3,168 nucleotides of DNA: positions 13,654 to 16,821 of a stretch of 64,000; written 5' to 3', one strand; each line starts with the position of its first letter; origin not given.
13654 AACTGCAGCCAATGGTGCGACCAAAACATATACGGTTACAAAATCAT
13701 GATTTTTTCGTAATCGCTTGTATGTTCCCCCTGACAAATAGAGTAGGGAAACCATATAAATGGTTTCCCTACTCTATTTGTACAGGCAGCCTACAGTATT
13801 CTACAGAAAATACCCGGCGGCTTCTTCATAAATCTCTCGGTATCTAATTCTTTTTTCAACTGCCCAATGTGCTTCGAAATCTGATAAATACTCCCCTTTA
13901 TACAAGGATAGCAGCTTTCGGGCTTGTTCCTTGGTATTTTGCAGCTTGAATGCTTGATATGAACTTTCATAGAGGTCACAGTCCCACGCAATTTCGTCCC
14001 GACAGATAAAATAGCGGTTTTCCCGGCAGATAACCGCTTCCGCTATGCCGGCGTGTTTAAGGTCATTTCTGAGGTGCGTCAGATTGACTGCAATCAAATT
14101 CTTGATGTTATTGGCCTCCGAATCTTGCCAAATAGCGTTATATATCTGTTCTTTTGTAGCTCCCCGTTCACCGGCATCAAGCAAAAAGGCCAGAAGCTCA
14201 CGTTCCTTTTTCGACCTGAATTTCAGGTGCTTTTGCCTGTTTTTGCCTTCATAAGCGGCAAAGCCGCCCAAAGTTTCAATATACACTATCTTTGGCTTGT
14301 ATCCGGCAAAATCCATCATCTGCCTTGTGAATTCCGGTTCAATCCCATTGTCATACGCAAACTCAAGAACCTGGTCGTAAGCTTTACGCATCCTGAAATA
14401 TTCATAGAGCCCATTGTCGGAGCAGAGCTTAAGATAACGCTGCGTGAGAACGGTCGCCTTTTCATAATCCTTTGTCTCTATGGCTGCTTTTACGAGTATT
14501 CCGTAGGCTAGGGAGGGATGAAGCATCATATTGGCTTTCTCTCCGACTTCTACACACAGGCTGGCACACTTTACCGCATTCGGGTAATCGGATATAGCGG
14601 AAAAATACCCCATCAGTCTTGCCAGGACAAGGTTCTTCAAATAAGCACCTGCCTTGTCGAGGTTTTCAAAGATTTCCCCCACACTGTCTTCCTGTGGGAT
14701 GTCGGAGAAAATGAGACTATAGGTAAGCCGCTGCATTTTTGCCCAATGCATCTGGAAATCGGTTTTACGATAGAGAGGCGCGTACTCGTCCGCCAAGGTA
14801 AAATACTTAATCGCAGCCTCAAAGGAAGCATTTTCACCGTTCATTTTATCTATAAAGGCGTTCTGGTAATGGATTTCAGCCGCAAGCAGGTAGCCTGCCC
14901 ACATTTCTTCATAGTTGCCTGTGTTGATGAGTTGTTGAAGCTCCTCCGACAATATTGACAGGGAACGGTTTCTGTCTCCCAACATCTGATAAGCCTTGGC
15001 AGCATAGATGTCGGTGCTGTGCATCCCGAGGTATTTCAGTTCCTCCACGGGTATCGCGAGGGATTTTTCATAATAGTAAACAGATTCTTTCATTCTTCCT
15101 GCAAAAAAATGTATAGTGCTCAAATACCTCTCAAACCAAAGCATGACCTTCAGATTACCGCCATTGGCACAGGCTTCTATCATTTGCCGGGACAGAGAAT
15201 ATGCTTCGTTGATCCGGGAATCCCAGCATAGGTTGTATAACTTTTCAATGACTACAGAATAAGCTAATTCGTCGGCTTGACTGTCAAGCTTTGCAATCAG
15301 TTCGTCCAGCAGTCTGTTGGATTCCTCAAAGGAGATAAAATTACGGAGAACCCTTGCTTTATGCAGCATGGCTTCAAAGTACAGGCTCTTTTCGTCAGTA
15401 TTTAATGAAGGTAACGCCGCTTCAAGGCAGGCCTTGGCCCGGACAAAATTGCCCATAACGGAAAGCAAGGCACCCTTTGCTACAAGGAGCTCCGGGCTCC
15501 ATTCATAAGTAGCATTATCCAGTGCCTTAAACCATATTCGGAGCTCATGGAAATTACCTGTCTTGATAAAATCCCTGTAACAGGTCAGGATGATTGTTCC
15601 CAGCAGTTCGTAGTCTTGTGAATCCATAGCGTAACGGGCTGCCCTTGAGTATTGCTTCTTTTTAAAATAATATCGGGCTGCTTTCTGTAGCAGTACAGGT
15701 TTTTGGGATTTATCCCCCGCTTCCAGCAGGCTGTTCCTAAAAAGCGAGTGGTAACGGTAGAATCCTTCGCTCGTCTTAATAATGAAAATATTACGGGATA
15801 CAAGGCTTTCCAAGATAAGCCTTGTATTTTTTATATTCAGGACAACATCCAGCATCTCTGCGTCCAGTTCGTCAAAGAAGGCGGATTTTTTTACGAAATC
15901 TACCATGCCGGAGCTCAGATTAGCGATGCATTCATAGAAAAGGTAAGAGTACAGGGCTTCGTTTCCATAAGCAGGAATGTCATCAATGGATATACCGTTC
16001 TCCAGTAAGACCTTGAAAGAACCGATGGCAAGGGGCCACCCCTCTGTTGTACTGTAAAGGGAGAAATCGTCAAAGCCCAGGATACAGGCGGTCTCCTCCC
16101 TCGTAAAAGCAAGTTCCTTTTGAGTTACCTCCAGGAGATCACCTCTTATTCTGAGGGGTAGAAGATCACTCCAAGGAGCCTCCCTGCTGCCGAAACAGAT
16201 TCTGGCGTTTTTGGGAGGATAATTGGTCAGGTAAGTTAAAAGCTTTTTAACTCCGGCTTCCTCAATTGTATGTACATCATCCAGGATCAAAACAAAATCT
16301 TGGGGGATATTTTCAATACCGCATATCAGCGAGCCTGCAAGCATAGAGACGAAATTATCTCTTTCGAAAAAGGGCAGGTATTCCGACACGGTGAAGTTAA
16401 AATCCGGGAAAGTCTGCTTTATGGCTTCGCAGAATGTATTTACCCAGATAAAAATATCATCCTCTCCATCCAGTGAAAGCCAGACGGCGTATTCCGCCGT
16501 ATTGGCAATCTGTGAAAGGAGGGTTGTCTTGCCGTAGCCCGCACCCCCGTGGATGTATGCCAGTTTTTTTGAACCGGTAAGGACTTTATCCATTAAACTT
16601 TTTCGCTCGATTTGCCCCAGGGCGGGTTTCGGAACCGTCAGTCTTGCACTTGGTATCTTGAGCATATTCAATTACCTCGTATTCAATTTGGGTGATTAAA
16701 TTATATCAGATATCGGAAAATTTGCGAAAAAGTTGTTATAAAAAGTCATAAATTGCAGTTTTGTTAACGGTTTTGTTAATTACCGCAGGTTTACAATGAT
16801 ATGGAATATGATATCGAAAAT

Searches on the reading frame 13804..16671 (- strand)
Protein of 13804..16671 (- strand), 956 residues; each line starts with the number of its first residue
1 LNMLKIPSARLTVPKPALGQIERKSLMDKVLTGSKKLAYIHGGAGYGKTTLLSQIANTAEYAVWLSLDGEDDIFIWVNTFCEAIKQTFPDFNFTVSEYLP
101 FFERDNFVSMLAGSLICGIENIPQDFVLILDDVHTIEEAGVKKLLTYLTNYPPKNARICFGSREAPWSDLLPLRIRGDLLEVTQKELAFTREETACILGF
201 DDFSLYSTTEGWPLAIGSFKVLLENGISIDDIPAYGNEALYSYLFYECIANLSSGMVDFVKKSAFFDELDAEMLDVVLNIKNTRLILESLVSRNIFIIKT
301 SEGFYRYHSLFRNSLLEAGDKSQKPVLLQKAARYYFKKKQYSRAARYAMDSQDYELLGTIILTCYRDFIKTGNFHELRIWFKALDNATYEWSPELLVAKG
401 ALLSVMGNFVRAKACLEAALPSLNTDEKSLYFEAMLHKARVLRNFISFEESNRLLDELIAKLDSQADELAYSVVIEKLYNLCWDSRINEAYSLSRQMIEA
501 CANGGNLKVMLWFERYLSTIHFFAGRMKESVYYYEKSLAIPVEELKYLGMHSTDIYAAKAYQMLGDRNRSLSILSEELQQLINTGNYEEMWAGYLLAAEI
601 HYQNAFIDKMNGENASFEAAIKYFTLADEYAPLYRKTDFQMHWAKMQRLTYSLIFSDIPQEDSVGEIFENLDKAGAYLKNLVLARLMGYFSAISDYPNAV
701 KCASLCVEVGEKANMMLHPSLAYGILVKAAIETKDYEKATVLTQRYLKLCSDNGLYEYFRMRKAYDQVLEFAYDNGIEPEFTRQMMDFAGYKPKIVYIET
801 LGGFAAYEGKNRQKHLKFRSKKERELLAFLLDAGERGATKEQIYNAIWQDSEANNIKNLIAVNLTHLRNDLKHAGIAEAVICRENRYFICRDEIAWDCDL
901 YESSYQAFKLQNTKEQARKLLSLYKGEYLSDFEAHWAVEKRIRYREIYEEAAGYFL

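Call 61: search_protein_families(library=pfam, proteins=[window:13804-16671:-], max_evalue=0.00001)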
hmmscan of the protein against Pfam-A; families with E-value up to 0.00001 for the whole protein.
window:13804-16671:- (956 aa): 2 families
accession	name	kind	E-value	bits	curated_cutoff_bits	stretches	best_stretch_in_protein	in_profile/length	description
PF13191.12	AAA_16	-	5.5e-07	30.7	32.6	1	25-143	14-151/167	AAA ATPase domain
PF00486.34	Trans_reg_C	-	8.8e-07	29.4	26.2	1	820-875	7-61/77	Transcriptional regulatory protein, C terminal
